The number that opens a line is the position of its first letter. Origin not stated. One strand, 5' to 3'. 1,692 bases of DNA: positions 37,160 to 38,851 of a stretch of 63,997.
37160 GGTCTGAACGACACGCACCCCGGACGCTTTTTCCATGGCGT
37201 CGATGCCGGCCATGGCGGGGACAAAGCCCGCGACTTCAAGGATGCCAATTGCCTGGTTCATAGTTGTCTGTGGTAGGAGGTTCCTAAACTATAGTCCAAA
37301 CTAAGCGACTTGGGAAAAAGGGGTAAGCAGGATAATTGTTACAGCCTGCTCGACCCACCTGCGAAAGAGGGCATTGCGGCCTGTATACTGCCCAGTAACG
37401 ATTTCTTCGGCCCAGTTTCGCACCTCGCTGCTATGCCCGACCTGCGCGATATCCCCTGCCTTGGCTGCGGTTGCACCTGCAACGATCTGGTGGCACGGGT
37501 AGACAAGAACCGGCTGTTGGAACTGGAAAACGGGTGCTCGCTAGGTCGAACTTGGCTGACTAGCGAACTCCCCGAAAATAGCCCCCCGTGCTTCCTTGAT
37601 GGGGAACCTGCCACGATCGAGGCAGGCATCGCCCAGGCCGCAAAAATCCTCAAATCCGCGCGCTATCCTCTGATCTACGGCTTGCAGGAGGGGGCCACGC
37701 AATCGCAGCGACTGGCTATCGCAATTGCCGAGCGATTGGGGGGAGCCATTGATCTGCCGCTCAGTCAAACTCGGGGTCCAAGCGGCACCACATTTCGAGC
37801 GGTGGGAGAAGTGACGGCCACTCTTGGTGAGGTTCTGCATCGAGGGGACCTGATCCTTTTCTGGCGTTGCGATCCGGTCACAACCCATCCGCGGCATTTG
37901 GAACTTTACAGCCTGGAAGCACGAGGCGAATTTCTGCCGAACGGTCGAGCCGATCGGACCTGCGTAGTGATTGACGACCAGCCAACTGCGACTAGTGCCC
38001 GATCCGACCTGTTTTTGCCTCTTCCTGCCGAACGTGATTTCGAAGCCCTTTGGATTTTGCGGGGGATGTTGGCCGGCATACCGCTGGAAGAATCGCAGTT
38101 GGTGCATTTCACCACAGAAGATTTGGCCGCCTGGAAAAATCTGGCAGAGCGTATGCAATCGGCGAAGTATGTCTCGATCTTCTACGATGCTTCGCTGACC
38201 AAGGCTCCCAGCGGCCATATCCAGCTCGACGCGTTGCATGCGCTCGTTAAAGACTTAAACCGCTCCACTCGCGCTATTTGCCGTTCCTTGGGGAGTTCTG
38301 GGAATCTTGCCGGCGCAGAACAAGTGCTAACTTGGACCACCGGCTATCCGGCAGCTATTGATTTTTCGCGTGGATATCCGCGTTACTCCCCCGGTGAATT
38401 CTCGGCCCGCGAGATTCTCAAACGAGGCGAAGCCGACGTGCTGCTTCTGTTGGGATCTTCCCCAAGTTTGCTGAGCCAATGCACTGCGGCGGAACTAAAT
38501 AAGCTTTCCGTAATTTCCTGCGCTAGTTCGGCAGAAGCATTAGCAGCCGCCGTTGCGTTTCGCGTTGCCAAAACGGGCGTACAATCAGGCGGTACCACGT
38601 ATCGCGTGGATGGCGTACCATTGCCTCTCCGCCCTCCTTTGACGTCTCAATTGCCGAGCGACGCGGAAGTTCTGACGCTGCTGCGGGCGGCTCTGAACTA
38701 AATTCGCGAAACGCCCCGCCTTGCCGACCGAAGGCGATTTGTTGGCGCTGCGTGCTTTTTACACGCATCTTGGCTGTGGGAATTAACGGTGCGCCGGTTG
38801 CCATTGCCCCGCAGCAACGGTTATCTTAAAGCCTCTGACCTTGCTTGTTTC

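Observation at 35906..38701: Satellite BMC-T shell protein divergent from an FwdB/FhcB-like protein and upstream of a His-rich lipoprotein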

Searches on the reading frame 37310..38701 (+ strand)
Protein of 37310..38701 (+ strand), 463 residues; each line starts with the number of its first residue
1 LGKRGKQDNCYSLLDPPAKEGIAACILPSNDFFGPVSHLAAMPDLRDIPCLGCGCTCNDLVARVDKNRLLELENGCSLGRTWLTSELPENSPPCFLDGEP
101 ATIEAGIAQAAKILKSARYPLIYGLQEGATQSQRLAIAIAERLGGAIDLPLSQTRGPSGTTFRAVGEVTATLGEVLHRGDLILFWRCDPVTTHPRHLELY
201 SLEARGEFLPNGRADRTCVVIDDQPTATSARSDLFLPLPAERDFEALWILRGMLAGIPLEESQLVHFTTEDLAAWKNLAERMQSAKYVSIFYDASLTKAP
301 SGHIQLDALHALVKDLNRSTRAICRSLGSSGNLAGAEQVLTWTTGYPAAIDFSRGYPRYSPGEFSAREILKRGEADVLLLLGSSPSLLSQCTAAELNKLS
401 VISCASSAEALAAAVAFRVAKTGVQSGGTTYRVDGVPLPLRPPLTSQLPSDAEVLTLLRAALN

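Call 3: search_protein_families(library=pfam, proteins=[window:37310-38701:+], max_evalue=0.01)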
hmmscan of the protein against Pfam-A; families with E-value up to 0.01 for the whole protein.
window:37310-38701:+ (463 aa): 0 families

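Call 4: search_protein_families(library=ncbifam, proteins=[window:37310-38701:+], max_evalue=0.01)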
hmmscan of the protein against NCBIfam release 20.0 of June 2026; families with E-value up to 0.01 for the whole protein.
window:37310-38701:+ (463 aa): 1 family
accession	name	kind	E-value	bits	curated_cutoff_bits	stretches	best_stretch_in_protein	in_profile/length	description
TIGR03129.1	one_C_dehyd_B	equivalog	3.5e-94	315.7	327.8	1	48-458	2-417/421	formylmethanofuran dehydrogenase subunit B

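Call 28: find_homologous_proteins(query=window:37433-38701:+)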
Query window:37433-38701:+ (422 aa): 431 proteins with E <= 0.001 among 8000 candidates; the best 120 are listed.
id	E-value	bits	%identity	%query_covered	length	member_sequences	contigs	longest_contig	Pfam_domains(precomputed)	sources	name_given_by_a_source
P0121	6.4e-279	943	100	100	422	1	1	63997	-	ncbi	-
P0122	2.6e-126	440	50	99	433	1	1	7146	-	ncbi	-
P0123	8.2e-124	432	47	98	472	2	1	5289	-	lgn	-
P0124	6.9e-122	425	46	99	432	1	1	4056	-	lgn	-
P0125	2.4e-121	424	46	98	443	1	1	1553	-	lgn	-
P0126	2.5e-121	424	46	98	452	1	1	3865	-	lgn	-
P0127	2.9e-121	423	47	98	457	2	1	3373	-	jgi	-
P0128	3.6e-121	423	46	98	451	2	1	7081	-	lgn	-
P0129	5.0e-121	423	47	99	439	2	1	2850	-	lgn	-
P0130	4.6e-120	419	46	98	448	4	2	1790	-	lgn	-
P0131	5.4e-120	419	47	98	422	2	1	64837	-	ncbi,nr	ncbi:MAG: formylmethanofuran dehydrogenase subunit B [Rhodopirellula sp.]|nr:formylmethanofuran dehy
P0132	9.1e-120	418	45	98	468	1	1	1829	-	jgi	jgi:formylmethanofuran dehydrogenase subunit B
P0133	1.4e-119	418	48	98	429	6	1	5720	-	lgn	-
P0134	1.4e-119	418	46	97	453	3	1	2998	-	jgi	jgi:formylmethanofuran dehydrogenase subunit B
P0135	2.3e-119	417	46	99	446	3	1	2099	-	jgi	jgi:formylmethanofuran dehydrogenase subunit B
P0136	1.1e-118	415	45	98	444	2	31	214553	-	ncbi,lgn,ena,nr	ncbi:MAG: formylmethanofuran dehydrogenase subunit B [Planctomycetaceae bacterium]|nr:formylmethanof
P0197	2.6e-106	374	42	99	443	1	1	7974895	-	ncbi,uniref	ncbi:formylmethanofuran dehydrogenase subunit B [Anatilimnocola sp. NA78]|uniref:formylmethanofuran 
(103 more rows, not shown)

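Call 29: find_encoding_contigs(protein=P0197, flank=8000, max_places=1)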
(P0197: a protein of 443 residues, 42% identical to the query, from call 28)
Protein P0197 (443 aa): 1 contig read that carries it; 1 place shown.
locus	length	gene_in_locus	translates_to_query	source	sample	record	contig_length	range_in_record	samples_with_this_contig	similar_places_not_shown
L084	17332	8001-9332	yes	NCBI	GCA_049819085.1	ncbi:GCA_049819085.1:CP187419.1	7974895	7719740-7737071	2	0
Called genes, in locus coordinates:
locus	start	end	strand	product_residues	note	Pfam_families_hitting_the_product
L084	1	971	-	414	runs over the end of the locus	PF01773:Nucleos_tra2_N, PF07670:Gate, PF07662:Nucleos_tra2_C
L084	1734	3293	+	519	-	PF00682:HMGL-like, PF22617:HCS_D2, PF08502:LeuA_dimer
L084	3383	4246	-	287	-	PF12146:Hydrolase_4, PF00561:Abhydrolase_1 (weak), PF12697:Abhydrolase_6 (weak), PF20434:BD-FAE (faint), PF00326:Peptidase_S9 (weak), PF12146:Hydrolase_4 (weak)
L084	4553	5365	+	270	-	-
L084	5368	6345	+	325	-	PF00583:Acetyltransf_1, PF13673:Acetyltransf_10, PF13508:Acetyltransf_7, PF08445:FR47 (weak), PF20461:DUF6714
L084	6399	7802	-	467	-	PF23727:Beta-prop_FAM234A_B (faint), PF13360:PQQ_2, PF13570:Beta-prop_ACSF4 (weak), PF01011:PQQ (faint), PF13360:PQQ_2 (weak)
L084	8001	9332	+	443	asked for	-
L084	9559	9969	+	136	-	PF02033:RBFA (weak)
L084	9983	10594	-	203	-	PF02661:Fic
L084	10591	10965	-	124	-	PF01381:HTH_3, PF13443:HTH_26, PF13560:HTH_31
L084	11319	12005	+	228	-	-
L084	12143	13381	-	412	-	PF00675:Peptidase_M16, PF05193:Peptidase_M16_C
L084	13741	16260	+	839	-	PF01965:DJ-1_PfpI (faint), PF00028:Cadherin, PF23592:Cadherin_CELSR2_9th (faint), PF25374:Cadherin_FAT4_N (faint), PF00028:Cadherin, PF17803:Cadherin_4 (weak), PF00353:HemolysinCabind (weak)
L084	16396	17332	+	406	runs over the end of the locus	PF13646:HEAT_2 (weak)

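Call 30: find_encoding_contigs(protein=P0122, flank=8000, max_places=1)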
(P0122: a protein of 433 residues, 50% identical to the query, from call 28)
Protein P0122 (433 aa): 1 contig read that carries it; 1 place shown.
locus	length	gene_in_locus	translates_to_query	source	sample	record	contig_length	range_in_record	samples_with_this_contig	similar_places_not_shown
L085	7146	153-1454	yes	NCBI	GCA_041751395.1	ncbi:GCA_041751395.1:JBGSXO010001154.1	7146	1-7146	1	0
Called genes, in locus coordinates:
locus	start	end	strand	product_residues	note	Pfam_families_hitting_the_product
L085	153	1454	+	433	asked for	-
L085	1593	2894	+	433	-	PF00483:NTP_transferase, PF00132:Hexapep (faint), PF24894:Hexapep_GlmU (faint), PF25084:LbH_EIF2B (weak), PF25087:GMPPB_C (weak), PF25247:LbH_GLGC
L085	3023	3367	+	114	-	-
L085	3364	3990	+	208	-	PF13472:Lipase_GDSL_2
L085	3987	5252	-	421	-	PF01408:GFO_IDH_MocA, PF19051:GFO_IDH_MocA_C2, PF22725:GFO_IDH_MocA_C3 (faint)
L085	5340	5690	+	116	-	-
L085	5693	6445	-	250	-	PF00149:Metallophos, PF12850:Metallophos_2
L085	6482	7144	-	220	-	?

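Call 31: find_encoding_contigs(protein=P0136, flank=8000, max_places=1)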
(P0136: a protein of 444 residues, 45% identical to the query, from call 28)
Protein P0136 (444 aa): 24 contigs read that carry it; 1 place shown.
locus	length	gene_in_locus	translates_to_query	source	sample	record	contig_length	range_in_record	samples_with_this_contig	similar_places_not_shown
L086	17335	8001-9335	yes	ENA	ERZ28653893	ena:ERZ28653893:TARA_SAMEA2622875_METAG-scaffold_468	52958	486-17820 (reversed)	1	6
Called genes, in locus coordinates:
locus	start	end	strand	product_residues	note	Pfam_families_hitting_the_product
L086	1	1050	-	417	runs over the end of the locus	PF01408:GFO_IDH_MocA, PF19051:GFO_IDH_MocA_C2 (weak), PF22725:GFO_IDH_MocA_C3 (faint)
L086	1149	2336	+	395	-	PF01699:Na_Ca_ex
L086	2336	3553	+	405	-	PF00884:Sulfatase (weak)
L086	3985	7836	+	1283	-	PF02638:GHL10 (faint)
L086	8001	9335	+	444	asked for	-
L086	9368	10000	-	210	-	PF05163:DinB (faint), PF12867:DinB_2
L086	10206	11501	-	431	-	PF13385:Laminin_G_3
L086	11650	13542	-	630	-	PF07593:UnbV_ASPIC, PF08534:Redoxin, PF00578:AhpC-TSA, PF07719:TPR_2 (faint), PF13428:TPR_14 (faint), PF14559:TPR_19 (faint), PF13432:TPR_16 (faint)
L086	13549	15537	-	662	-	PF01839:FG-GAP (faint), PF13517:FG-GAP_3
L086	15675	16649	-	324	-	-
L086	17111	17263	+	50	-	-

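Call 32: find_encoding_contigs(protein=P0131, flank=8000, max_places=1)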
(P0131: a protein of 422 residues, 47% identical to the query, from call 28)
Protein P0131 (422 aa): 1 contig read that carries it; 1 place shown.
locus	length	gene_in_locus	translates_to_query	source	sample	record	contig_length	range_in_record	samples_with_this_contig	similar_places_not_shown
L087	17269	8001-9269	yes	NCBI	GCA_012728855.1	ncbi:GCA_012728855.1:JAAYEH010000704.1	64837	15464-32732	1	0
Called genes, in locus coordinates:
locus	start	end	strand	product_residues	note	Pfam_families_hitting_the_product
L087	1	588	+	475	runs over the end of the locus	PF00245:Alk_phosphatase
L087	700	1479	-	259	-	PF01936:NYN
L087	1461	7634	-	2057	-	PF01835:MG2, PF17791:MG3 (faint), PF07703:A2M_BRD, PF00207:A2M, PF07678:TED_complement (weak), PF17973:bMG10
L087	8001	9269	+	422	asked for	-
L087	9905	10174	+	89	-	-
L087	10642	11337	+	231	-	-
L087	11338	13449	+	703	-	-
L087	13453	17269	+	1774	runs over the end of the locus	PF12458:DUF3686, PF25472:DUF7902, PF00004:AAA (weak), PF07728:AAA_5 (weak)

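Call 52: search_solved_structures(query=window:37433-38701:+, max_evalue=0.001, show_alignments=2)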
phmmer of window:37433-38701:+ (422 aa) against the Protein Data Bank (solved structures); distinct sequences matched with E-value up to 0.001: 6.
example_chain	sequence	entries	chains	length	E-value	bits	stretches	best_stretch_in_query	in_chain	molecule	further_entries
8rja_B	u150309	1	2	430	4.5e-67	229.9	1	2-415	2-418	Formylmethanofuran dehydrogenase subunit B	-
9sfi_Q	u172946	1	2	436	2.5e-66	227.5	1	5-417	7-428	Molybdopterin oxidoreductase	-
5t5i_B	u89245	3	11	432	1.3e-64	221.8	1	4-417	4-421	Tungsten formylmethanofuran dehydrogenase subunit B | Tungsten formylmethanofuran dehydrogenase subunit fwdB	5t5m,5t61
9sw6_J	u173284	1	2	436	1.4e-49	172.3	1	5-410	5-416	formylmethanofuran dehydrogenase subunit B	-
7bkb_H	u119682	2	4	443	4.7e-44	154.1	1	4-403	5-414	Formylmethanofuran dehydrogenase, subunit B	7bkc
6s6y_B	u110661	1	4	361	2.3e-16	62.9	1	232-390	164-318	Tungsten-containing formylmethanofuran dehydrogenase, subunit B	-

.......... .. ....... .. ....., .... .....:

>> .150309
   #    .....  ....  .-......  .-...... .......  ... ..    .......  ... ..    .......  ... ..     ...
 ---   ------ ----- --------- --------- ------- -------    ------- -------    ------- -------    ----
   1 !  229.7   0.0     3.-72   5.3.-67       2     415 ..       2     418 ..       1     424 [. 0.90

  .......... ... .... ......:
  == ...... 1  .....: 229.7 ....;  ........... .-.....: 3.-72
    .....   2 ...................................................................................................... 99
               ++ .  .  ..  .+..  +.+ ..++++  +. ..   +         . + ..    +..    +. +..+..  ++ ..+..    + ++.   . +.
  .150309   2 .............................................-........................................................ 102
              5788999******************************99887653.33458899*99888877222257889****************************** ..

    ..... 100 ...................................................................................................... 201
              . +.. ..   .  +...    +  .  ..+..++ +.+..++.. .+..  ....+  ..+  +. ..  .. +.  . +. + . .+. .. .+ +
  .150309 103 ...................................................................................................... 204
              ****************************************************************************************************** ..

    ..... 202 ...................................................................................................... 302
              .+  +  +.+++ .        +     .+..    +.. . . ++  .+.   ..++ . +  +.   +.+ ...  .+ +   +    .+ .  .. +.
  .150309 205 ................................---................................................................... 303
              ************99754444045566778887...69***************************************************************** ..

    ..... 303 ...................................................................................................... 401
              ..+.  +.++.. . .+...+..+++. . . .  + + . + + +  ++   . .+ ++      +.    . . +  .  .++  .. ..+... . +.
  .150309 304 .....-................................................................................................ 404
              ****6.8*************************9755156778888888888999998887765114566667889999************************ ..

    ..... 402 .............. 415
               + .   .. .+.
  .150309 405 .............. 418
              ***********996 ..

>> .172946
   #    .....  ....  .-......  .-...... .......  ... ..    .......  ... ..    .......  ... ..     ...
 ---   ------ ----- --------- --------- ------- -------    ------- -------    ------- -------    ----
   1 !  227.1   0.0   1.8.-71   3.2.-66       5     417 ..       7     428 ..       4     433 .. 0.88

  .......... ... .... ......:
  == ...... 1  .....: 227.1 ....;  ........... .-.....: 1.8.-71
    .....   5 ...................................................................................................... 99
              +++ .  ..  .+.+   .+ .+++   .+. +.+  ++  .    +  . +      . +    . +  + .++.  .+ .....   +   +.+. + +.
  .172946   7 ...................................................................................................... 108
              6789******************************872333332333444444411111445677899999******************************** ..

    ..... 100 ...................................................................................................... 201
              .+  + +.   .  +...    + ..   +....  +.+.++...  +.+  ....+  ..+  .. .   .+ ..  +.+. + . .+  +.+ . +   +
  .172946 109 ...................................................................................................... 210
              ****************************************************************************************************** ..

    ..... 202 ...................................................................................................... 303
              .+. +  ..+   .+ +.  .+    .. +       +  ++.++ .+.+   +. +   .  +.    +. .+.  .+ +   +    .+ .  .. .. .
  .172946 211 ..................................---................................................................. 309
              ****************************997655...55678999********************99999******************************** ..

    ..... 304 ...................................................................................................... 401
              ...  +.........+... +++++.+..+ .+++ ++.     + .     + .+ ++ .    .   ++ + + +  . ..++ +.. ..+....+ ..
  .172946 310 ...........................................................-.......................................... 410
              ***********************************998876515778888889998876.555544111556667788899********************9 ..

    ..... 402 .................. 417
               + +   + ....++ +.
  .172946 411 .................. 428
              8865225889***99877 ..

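Call 73: find_related_loci(query=A3, collection=metagenome_contigs, flank=7000)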
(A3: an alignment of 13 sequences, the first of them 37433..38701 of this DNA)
Query A3 (422 aa) in metagenome_contigs; peptide patterns used: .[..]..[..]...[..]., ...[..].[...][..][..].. (x = any residue, [..] = any of these).
600 stretches matched a pattern (row limit reached: there are more); 549 encode a relative of the query (tblastn E <= 1e-3); the best 80 are kept; 80 distinct loci.
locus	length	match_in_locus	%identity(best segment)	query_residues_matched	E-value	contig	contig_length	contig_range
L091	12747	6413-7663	46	4-417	8e-126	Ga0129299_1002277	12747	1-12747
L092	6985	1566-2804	46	4-414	1e-123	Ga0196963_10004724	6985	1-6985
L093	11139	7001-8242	43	4-414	4e-120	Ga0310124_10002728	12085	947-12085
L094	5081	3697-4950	43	3-414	2e-120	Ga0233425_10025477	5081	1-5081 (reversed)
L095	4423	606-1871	41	4-422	3e-120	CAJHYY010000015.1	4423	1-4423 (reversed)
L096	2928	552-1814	42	4-421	1e-123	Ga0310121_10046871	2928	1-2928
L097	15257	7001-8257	42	4-419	1e-118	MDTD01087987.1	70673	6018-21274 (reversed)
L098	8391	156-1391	42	6-414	1e-118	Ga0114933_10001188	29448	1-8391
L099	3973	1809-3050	42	4-414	5e-120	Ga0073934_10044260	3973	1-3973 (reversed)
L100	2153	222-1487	41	4-422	6e-125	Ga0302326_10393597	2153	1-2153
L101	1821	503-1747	42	6-417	9e-126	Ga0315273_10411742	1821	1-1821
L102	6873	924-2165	41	4-414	4e-117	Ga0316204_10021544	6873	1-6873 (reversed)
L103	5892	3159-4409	43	4-417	4e-117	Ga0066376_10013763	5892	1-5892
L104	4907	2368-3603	44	6-414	3e-117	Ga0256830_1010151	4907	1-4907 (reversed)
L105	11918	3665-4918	41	4-418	1e-116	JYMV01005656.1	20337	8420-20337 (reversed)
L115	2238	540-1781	42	4-414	1e-120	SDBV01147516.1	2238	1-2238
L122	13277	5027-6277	40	4-417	2e-111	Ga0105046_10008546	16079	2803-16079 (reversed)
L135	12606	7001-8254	40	2-414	1e-105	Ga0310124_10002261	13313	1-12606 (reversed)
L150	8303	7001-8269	37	4-422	2e-102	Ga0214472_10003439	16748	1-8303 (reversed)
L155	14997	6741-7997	37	4-418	8e-102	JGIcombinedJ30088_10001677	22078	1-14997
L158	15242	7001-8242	39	9-418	1e-101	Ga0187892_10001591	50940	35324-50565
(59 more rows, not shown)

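Call 77: search_protein_families(library=pfam, proteins=[L094:3223-3585:+, L098:2055-3710:+, L155:10680-11498:+, L093:4279-6102:+, L158:10019-10924:+, L095:2787-3305:-, L115:57-458:-, L135:8230-9927:-, L122:862-2115:-, L150:5276-6301:-], max_evalue=0.001)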
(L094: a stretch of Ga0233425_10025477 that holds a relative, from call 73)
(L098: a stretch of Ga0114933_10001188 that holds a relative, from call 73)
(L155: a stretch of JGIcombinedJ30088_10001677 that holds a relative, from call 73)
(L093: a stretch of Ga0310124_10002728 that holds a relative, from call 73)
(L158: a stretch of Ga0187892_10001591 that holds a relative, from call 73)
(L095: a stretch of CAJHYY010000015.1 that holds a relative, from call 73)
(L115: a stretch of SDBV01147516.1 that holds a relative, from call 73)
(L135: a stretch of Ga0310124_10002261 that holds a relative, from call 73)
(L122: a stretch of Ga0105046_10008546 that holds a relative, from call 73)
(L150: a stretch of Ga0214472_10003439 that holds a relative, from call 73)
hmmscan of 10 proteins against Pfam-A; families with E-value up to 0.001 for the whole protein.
L094:3223-3585:+ (120 aa): 1 family
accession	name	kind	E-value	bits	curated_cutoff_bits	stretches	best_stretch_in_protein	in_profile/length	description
PF01568.27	Molydop_binding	-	3.8e-12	46.6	26.8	1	5-87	1-82/110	Molydopterin dinucleotide binding domain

L098:2055-3710:+ (551 aa): 2 families
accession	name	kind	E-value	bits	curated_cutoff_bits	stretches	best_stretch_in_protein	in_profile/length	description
PF07969.17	Amidohydro_3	-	6.3e-47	161.6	29.7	1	47-492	2-471/472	Amidohydrolase family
PF01979.26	Amidohydro_1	-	6e-07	29.5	25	0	433-491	281-344/345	Amidohydrolase family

L155:10680-11498:+ (272 aa): 1 family
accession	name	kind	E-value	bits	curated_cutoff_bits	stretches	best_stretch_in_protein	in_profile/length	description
PF01493.24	GXGXG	-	2.5e-13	50.4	32.5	1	77-208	26-164/190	GXGXG motif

L093:4279-6102:+ (607 aa): 2 families
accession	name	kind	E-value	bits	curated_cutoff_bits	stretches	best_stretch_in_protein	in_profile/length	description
PF01314.23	AFOR_C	-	4.8e-102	342.4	27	1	239-606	16-385/385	Aldehyde ferredoxin oxidoreductase, domains 2 & 3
PF02730.20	AFOR_N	-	6e-63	212.6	29.8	1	15-213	1-199/199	Aldehyde ferredoxin oxidoreductase, N-terminal domain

L158:10019-10924:+ (301 aa): 2 families
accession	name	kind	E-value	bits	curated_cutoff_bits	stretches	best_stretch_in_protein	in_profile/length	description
PF01913.23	FTR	-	1.2e-59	200.8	27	1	1-143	1-142/142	Formylmethanofuran-tetrahydromethanopterin formyltransferase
PF02741.20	FTR_C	-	2.5e-59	200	25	1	146-293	1-149/149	FTR, proximal lobe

L095:2787-3305:- (172 aa): 2 families
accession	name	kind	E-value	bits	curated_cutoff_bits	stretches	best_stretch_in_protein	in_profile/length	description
PF12867.12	DinB_2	-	1.2e-21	78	24.8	1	16-159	1-128/128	DinB superfamily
PF05163.17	DinB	-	0.00013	22.5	23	1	12-171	7-150/165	DinB family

L115:57-458:- (133 aa): 0 families

L135:8230-9927:- (565 aa): 0 families

L122:862-2115:- (417 aa): 3 families
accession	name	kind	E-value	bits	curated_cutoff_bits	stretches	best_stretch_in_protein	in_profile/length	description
PF03453.22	MoeA_N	-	1.6e-41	142.1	30.8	1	23-189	2-160/160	MoeA N-terminal region (domain I and II)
PF00994.29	MoCF_biosynth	-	5.4e-23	81.7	26.6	1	203-330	2-138/144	Probable molybdopterin binding domain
PF03454.20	MoeA_C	-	1.1e-09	38.9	22.1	1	350-414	1-69/72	MoeA C-terminal region (domain IV)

L150:5276-6301:- (341 aa): 2 families
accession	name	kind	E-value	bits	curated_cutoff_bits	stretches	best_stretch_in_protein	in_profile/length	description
PF00288.32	GHMP_kinases_N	-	2.8e-11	43.9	22.3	1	77-149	9-86/87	GHMP kinases N terminal domain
PF08544.19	GHMP_kinases_C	-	7.5e-08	33.1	21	1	220-299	1-77/85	GHMP kinases C terminal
